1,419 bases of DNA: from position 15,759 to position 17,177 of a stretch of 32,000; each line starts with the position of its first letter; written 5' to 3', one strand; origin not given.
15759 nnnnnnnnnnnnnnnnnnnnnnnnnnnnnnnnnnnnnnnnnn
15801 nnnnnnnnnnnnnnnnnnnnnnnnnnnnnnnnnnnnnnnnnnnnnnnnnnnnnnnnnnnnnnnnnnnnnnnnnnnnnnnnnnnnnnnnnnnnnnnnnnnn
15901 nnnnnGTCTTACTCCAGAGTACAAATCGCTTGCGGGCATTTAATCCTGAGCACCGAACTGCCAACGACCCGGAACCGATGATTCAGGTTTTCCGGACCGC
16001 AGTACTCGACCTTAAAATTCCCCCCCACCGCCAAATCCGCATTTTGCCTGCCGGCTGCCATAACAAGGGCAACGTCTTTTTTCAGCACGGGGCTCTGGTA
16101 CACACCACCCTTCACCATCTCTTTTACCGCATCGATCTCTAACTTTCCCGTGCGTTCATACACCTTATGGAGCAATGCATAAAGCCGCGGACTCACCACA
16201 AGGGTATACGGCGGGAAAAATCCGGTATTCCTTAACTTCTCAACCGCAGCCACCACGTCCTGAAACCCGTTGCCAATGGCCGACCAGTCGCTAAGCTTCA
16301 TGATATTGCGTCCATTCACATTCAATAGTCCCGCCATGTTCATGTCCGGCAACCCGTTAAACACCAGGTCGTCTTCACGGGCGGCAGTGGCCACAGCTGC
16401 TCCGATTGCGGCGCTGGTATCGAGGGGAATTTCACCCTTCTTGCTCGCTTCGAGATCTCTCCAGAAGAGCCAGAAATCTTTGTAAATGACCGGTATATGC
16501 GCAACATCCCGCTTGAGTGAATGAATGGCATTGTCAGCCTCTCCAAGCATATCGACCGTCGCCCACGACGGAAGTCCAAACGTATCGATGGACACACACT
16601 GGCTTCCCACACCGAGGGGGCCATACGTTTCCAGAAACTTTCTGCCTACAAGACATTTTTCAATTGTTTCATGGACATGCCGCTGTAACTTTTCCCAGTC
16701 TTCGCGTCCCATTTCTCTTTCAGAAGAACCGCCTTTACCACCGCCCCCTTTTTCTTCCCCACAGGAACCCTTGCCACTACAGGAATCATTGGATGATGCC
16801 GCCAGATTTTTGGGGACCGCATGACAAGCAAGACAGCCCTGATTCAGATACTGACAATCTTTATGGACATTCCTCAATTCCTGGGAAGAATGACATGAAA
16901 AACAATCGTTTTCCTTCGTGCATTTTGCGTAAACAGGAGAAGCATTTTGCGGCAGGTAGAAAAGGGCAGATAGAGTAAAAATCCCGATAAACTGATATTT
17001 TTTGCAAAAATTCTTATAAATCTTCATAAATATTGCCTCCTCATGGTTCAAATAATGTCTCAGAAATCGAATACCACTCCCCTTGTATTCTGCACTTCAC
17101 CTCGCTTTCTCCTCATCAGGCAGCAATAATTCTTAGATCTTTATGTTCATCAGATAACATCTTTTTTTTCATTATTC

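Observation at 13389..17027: Cytochrome-fused encapsulin shell gene translationally coupled to a laccase-like/octaheme-HAO fusion: candidate redox nanocompartment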

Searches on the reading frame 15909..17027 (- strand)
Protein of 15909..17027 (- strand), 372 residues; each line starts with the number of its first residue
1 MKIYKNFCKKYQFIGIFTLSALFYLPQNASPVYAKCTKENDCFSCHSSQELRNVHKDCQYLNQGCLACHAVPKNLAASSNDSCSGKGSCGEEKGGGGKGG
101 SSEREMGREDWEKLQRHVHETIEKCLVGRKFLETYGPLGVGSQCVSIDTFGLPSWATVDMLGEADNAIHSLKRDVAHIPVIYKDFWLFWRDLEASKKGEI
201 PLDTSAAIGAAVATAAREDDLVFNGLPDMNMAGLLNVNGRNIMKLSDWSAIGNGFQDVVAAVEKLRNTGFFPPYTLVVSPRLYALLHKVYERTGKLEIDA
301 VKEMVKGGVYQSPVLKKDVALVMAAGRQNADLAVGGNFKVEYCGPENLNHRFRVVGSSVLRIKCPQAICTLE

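Call 3: search_protein_families(library=pfam, proteins=[window:15909-17027:-], max_evalue=0.01)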
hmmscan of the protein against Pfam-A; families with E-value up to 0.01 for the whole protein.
window:15909-17027:- (372 aa): 3 families
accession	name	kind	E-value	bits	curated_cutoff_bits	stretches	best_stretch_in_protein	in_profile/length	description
PF04454.18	Linocin_M18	-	9.2e-59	199.2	24.3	1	107-355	12-249/253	Encapsulating protein for peroxidase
PF09950.15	Major_capside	-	0.00061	19.6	26.8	1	173-239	22-88/251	Major capsid protein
PF19774.5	DUF6260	-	0.0012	18.4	26.6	1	137-235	41-141/301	Family of unknown function (DUF6260)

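Call 4: search_protein_families(library=ncbifam, proteins=[window:15909-17027:-], max_evalue=0.01)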
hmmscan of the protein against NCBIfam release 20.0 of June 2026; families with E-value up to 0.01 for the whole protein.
window:15909-17027:- (372 aa): 1 family
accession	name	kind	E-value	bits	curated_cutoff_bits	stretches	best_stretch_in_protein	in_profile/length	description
NF041155.2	encap_f1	equivalog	9.8e-71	238.2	100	1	106-371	8-261/261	family 1 encapsulin nanocompartment shell protein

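Call 7: search_solved_structures(query=window:15909-17027:-, max_evalue=0.001, show_alignments=1)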
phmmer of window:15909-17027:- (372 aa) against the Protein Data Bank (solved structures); distinct sequences matched with E-value up to 0.001: 33.
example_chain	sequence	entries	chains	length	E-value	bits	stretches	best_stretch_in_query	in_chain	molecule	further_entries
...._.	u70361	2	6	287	1.9e-73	250.8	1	100-372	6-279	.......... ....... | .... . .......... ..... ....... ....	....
7s4q_A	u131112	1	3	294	2e-73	250.7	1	100-372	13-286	EncA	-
7s20_A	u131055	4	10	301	2.2e-73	250.5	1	100-372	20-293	EncA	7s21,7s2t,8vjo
8v4n_A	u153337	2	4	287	4.4e-71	243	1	100-372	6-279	Type 1 encapsulin shell protein EncA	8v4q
6nj8_A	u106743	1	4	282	2.4e-68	234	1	108-371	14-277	Encapsulating protein for a DyP-type peroxidase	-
9fy6_A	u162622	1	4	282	1.2e-67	231.6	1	108-372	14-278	Bacteriocin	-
9b9i_A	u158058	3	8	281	7.5e-66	225.8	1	100-372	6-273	Type 1 encapsulin shell protein EncA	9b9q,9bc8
7mh2_A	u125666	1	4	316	6.9e-64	219.3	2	156-371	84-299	T4GALA Engineered Protein Nanocage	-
8rvj_A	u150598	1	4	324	9e-64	218.9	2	156-371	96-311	Type 1 encapsulin shell protein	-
9zvv_A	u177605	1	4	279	1.6e-60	208.2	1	94-371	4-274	Type 1 encapsulin shell protein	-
9i8e_C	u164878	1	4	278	3.2e-58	200.6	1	107-372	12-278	Encapsulin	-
9i8f_C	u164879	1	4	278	8.5e-58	199.2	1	107-372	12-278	Encapsulin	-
9zw3_A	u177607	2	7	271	1.8e-57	198.2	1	108-371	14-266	Type 1 encapsulin shell protein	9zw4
2e0z_A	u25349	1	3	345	5.2e-17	65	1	166-372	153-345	Virus-like particle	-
9ry4_A0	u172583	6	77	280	2.8e-10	42.9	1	109-366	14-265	Type 1 encapsulin shell protein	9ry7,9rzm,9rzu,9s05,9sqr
3dkt_A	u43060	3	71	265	1.4e-07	34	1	108-369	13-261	Maritimacin | Type 1 encapsulin shell protein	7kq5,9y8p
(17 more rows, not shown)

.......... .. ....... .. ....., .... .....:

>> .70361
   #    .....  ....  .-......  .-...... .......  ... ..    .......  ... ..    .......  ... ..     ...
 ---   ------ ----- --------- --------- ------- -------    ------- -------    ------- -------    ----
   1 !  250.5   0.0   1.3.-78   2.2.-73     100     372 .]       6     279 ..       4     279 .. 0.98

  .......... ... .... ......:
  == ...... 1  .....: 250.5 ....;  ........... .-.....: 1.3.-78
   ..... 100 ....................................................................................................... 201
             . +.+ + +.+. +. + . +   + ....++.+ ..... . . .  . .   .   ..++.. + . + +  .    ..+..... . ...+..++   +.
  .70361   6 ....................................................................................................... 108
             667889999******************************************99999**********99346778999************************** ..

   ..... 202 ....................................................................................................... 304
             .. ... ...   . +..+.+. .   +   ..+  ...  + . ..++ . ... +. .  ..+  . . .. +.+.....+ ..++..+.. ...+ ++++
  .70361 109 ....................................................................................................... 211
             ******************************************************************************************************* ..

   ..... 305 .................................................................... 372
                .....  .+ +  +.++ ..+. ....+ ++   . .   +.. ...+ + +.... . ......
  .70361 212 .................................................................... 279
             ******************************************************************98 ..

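Call 13: find_homologous_proteins(query=window:15909-17027:-, max_evalue=1e-10)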
Query window:15909-17027:- (372 aa): 140 proteins with E <= 1e-10 among 3836 candidates; the best 120 are listed.
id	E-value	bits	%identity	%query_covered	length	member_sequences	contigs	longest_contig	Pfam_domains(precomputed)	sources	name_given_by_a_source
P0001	3.6e-224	762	100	88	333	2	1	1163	PF04454.19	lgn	-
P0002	6.5e-220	748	86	100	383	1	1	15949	PF04454.19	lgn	-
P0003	3.2e-216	735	83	100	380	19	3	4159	PF04454.19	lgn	-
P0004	1.5e-215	733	84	100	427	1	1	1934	PF04454.19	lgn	-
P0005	1.6e-211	720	83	100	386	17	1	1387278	PF04454.19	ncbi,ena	-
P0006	2.0e-211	720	81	100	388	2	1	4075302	PF04454.19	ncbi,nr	ncbi:conserved hypothetical protein [Candidatus Brocadia pituitae]|nr:conserved hypothetical protein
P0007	3.2e-199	680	80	100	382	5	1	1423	PF04454.19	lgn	-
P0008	5.5e-176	603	70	100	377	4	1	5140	PF04454.19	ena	-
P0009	6.9e-175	599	69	100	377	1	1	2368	PF04454.19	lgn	-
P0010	1.5e-174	598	70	99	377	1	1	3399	PF04454.19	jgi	jgi:uncharacterized linocin/CFP29 family protein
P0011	9.8e-172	589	70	99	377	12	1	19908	PF04454.19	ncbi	-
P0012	2.0e-170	585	70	99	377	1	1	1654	PF04454.19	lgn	-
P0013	3.5e-168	577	67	100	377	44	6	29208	PF04454.19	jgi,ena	-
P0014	1.4e-167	575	69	96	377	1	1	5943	PF04454.19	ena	-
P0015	5.3e-167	574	70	99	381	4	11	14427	PF04454.19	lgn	-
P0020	8.0e-154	530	63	99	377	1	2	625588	PF04454.19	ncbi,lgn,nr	ncbi:MAG: bacteriocin family protein [Candidatus Brocadiaceae bacterium]|nr:bacteriocin family prote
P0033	7.3e-134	464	71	76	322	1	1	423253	PF04454.19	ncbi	-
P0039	3.2e-126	439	59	98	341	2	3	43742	PF04454.19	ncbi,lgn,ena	ncbi:MAG TPA: family 1 encapsulin nanocompartment shell protein [Candidatus Hypogeohydataceae bacter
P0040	1.3e-121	424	69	73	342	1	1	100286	PF09950.16,PF04454.19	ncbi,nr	ncbi:MAG: bacteriocin [wastewater metagenome]|nr:bacteriocin [Candidatus Loosdrechtia aerotolerans]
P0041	2.4e-116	407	60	80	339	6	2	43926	PF09950.16,PF04454.19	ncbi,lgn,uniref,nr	ncbi:MAG TPA: family 1 encapsulin nanocompartment shell protein [Candidatus Avalokitesvara rifleensi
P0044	4.3e-112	393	51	100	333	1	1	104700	PF04454.19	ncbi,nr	ncbi:MAG: bacteriocin family protein [Candidatus Kuenenia sp.]|nr:bacteriocin family protein [Candid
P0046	3.1e-105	370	61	71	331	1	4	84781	PF04454.19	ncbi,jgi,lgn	ncbi:MAG: family 1 encapsulin nanocompartment shell protein [Planctomycetota bacterium]|jgi:uncharac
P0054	3.0e-76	275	46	81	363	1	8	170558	PF04454.19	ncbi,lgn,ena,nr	ncbi:MAG: bacteriocin family protein [Candidatus Brocadiales bacterium]|nr:bacteriocin family protei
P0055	7.2e-74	267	49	71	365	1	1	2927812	PF04454.19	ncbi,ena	-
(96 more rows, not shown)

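Call 14: find_related_loci(query=window:15909-17027:-, collection=genome_contigs, flank=10000)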
Query window:15909-17027:- (372 aa) in genome_contigs; peptide patterns used: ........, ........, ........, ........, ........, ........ (x = any residue, [..] = any of these).
34 stretches matched a pattern; 7 encode a relative of the query (tblastn E <= 1e-3); 7 distinct loci.
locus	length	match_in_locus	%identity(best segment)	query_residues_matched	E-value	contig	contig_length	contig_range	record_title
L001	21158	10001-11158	84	1-372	0e+0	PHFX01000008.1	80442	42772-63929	MAG: Candidatus Brocadia sp. WS118 scaffold_14, whole genome shotgun sequence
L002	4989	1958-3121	83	1-372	0e+0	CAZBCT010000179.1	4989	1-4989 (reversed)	MAG TPA_asm: uncultured Candidatus Brocadia sp. isolate SRP323723_co1_49 genome assembly, contig: NODE_14615_length_4989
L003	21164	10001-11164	81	1-372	0e+0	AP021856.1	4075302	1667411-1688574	Candidatus Brocadia pituitae DNA, complete genome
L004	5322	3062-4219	82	1-372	0e+0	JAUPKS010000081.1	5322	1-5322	MAG: Planctomycetota bacterium isolate erpe_2018_pw_0hr_WHONDRS-PP48-000085_B_bin.5 scaffold_285442, whole genome shotgu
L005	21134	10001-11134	83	1-372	0e+0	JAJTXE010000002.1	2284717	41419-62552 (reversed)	MAG: Candidatus Brocadia sp. isolate DTUAMX2 2-Genome30, whole genome shotgun sequence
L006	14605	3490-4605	83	7-372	0e+0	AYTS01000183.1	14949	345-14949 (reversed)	MAG: Candidatus Brocadia carolinensis isolate 26THWARD NODE_86_length_14949_cov_20.2871_ID_171, whole genome shotgun seq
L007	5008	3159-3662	93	205-372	2e-98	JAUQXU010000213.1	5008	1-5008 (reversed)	MAG: Candidatus Brocadia sp. isolate BIN37 contig_140578, whole genome shotgun sequence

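Call 27: predict_structure(alignment_id=A1)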
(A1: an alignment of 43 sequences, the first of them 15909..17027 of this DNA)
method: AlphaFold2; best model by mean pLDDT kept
length: 372 residues; sequences in the alignment: 43
mean_pLDDT: 81.9   pTM: 0.71
mean pLDDT of the five models: 81.9, 81.5, 81.0, 80.8, 79.5
residues with pLDDT >= 90: 230; 70-90: 39; 50-70: 50; < 50: 53
segments of 3 or more residues with pLDDT < 50: 25-40, 58-67, 70-84, 88-99
pLDDT, mean of each block of 10 residues (from residue 1): 58 62 49 35 61 54 44 39 44 43 76 96 97 93 94 85 84 96 96 92 96 98 96 97 97 96 97 97 94 91 96 94 97 97 90 97 98 96
secondary structure, 60 per line:
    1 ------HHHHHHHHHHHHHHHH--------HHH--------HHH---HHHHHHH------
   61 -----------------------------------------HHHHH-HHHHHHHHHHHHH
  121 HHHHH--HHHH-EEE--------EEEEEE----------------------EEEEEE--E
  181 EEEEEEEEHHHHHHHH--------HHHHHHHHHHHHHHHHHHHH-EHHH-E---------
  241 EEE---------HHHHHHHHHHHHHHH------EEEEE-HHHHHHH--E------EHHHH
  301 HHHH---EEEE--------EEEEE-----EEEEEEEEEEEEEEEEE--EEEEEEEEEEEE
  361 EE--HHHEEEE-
elements in order: H7-22 H48-54 H102-106 H108-125 H128-131 E133-135 E144-149 E172-177 E180-188 H189-196 H205-224 E241-243 H253-267 E274-278 H280-286 H297-304 E308-311 E320-324 E330-346 E349-362 E368-371

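Call 32: fold_search(model_id=the predicted structure, library=pdb)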
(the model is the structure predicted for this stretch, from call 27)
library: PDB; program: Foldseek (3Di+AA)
matches with E <= 10: 800; with E <= 0.001: 360
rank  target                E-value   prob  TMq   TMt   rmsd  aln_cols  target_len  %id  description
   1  8vjo_B                3.3e-38  1.00  0.69  0.91   1.6       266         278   45  Cryo-EM structure of Myxococcus xanthus EncA encapsulin shell loaded with EncD cargo (released 2024-05-08)
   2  8v4q_B                6.5e-37  1.00  0.63  0.87   4.6       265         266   43  Myxococcus xanthus EncA 3xHis pore mutant with tetrahedral symmetry (released 2024-05-22)
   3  8v4n                  6.5e-37  1.00  0.63  0.88   6.3       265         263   43  Myxococcus xanthus EncA 3xHis pore mutant with T=1 icosahedral symmetry (released 2024-05-22)
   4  8v4q_A                1.6e-36  1.00  0.63  0.89   6.3       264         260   44  Myxococcus xanthus EncA 3xHis pore mutant with tetrahedral symmetry (released 2024-05-22)
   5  8vjo_C                1.7e-36  1.00  0.69  0.93   1.5       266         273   45  Cryo-EM structure of Myxococcus xanthus EncA encapsulin shell loaded with EncD cargo (released 2024-05-08)
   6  8vjo_A                5.2e-36  1.00  0.69  0.93   1.3       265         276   45  Cryo-EM structure of Myxococcus xanthus EncA encapsulin shell loaded with EncD cargo (released 2024-05-08)
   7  9fy6_B                1.4e-35  1.00  0.67  0.89   2.1       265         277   46  Single particle cryo-EM reconstruction of Bacillus Methanolicus encapsulin nano compartment (released 2025-06-11)
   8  9fy6_A                3.6e-35  1.00  0.69  0.91   1.5       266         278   45  Single particle cryo-EM reconstruction of Bacillus Methanolicus encapsulin nano compartment (released 2025-06-11)
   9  8rvj_A                1.7e-34  1.00  0.64  0.89   1.8       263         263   44  Engineered Encapsulin P3P4 (released 2024-02-14)
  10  9fy6_C                4.2e-34  1.00  0.63  0.93   2.8       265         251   44  Single particle cryo-EM reconstruction of Bacillus Methanolicus encapsulin nano compartment (released 2025-06-11)
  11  8rvj_C                5.7e-34  1.00  0.64  0.91   1.4       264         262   44  Engineered Encapsulin P3P4 (released 2024-02-14)
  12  9b9i                  6.4e-34  1.00  0.63  0.88   5.3       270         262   42  Myxococcus xanthus EncA encapsulin engineered pore mutant with T=1 icosahedral symmetry (released 2024-09-18)
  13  8rvj_B                7.7e-34  1.00  0.66  0.93   1.4       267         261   43  Engineered Encapsulin P3P4 (released 2024-02-14)
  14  6nj8_A                1.6e-33  1.00  0.68  0.91   2.2       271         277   44  Encapsulin iron storage compartment from Quasibacillus thermotolerans (released 2019-08-07)
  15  8rvj_D                1.8e-33  1.00  0.64  0.91   3.0       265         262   43  Engineered Encapsulin P3P4 (released 2024-02-14)
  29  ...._A                2.3e-28  1.00  0.68  0.90   1.8       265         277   45  Myxococcus xanthus encapsulin protein (EncA) (released 2014-07-30)
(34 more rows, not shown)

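Call 45: find_encoding_contigs(protein=P0033, flank=6000, max_places=2)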
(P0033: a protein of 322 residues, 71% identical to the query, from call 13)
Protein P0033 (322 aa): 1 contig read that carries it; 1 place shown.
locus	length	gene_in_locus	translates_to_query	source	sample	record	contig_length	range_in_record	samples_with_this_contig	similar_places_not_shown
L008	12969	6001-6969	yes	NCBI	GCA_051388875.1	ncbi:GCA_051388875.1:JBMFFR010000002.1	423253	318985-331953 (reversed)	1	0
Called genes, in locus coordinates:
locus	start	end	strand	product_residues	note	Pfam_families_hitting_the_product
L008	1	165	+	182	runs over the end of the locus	-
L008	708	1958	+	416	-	PF15492:Nbas_N (faint), PF18313:TLP1_add_C (faint), PF25293:Beta-prop_EMC1_N (faint), PF00400:WD40 (faint), PF07676:PD40 (faint), PF23381:Beta-prop_IFT122_1st (faint), PF27114:Phage_tail_beta (faint), PF13360:PQQ_2, +1 more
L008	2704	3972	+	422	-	PF03702:AnmK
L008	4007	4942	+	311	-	PF13580:SIS_2, PF22198:GKRP_SIS_2, PF22645:GKRP_SIS_N, PF20741:GKRP-like_C (weak)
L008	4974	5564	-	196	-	PF01812:5-FTHF_cyc-lig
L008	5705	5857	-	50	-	-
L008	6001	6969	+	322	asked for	PF04454:Linocin_M18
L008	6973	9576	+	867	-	PF07731:Cu-oxidase_2 (weak), PF07732:Cu-oxidase_3, PF07731:Cu-oxidase_2, PF13447:Multi-haem_cyto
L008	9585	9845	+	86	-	-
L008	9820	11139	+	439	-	PF07994:NAD_binding_5, PF01658:Inos-1-P_synth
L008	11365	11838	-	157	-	-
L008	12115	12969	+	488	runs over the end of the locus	PF00133:tRNA-synt_1 (faint), PF01406:tRNA-synt_1e, PF01921:tRNA-synt_1f (faint), PF09334:tRNA-synt_1g, PF09190:DALR_2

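Call 46: find_encoding_contigs(protein=P0046, flank=6000, max_places=2)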
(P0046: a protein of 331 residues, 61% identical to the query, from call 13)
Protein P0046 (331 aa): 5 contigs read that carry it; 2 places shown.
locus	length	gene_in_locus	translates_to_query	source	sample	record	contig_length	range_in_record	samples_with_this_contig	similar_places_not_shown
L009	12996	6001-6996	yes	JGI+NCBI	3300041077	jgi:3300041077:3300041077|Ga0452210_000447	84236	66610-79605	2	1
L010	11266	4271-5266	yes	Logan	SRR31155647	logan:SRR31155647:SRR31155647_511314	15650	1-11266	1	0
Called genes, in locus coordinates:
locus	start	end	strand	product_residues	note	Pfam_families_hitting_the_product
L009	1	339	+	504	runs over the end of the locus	PF04966:OprB (faint)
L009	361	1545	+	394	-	PF13570:Beta-prop_ACSF4 (faint), PF02239:Cytochrom_D1 (faint), PF10282:Lactonase, PF23381:Beta-prop_IFT122_1st (faint), PF23414:Beta-prop_EML_2 (faint), PF24814:WD40_Prp19 (faint), PF25174:Beta-prop_THOC3 (weak), PF21783:YNCE (weak), +2 more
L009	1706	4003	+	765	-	PF01926:MMR_HSR1, PF02421:FeoB_N, PF17910:FeoB_Cyto, PF07670:Gate, PF07664:FeoB_C, PF07670:Gate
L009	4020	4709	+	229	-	PF02742:Fe_dep_repr_C, PF04023:FeoA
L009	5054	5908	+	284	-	PF01545:Cation_efflux, PF16916:ZT_dimer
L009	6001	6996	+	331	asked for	PF04454:Linocin_M18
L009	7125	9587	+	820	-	PF07732:Cu-oxidase_3, PF07731:Cu-oxidase_2, PF13447:Multi-haem_cyto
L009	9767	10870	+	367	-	PF01476:LysM, PF03734:YkuD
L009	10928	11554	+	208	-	PF04961:FTCD_C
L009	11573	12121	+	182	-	-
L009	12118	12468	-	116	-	-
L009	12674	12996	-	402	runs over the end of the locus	-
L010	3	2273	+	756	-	?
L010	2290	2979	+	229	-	PF02742:Fe_dep_repr_C, PF04023:FeoA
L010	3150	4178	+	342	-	PF01545:Cation_efflux, PF16916:ZT_dimer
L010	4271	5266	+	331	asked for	PF04454:Linocin_M18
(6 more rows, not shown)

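Call 47: find_encoding_contigs(protein=P0020, flank=8000, max_places=1)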
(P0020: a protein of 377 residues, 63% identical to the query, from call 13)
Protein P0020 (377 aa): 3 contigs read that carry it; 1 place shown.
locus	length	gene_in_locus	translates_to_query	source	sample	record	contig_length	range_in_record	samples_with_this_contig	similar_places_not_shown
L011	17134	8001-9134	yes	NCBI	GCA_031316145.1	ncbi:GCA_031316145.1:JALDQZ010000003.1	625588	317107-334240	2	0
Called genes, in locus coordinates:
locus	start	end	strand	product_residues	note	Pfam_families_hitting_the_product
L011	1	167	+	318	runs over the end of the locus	PF01699:Na_Ca_ex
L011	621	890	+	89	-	PF07994:NAD_binding_5 (weak)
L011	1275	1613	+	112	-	-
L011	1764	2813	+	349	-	-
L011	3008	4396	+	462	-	PF01593:Amino_oxidase, PF13450:NAD_binding_8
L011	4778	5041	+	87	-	-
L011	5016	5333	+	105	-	PF10087:DUF2325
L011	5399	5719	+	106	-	-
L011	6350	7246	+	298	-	PF01545:Cation_efflux, PF16916:ZT_dimer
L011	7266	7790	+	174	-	PF00578:AhpC-TSA, PF08534:Redoxin, PF00085:Thioredoxin (weak), PF13098:Thioredoxin_2, PF13905:Thioredoxin_8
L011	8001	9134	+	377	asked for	PF04454:Linocin_M18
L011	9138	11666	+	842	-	PF07732:Cu-oxidase_3, PF07731:Cu-oxidase_2, PF13447:Multi-haem_cyto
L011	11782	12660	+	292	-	PF02915:Rubrerythrin (weak), PF01988:VIT1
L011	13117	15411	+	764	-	PF14522:Cytochrome_C7 (faint)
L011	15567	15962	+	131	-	-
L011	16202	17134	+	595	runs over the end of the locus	PF04205:FMN_bind (weak), PF02424:ApbE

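Call 48: find_encoding_contigs(protein=P0040, flank=8000, max_places=1)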
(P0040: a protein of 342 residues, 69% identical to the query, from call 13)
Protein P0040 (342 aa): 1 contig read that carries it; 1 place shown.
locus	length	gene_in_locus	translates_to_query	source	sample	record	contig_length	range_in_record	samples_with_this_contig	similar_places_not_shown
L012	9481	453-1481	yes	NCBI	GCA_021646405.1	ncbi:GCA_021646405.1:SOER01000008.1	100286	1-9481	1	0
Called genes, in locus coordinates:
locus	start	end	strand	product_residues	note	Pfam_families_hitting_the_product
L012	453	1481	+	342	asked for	PF04454:Linocin_M18, PF09950:Major_capside (weak)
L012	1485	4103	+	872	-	PF07732:Cu-oxidase_3, PF07731:Cu-oxidase_2, PF09699:Paired_CXXCH_1 (faint), PF22113:Mtrc-MtrF_II-IV_dom (faint), PF13447:Multi-haem_cyto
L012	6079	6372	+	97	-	-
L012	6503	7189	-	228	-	PF02742:Fe_dep_repr_C, PF04023:FeoA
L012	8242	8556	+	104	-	PF10087:DUF2325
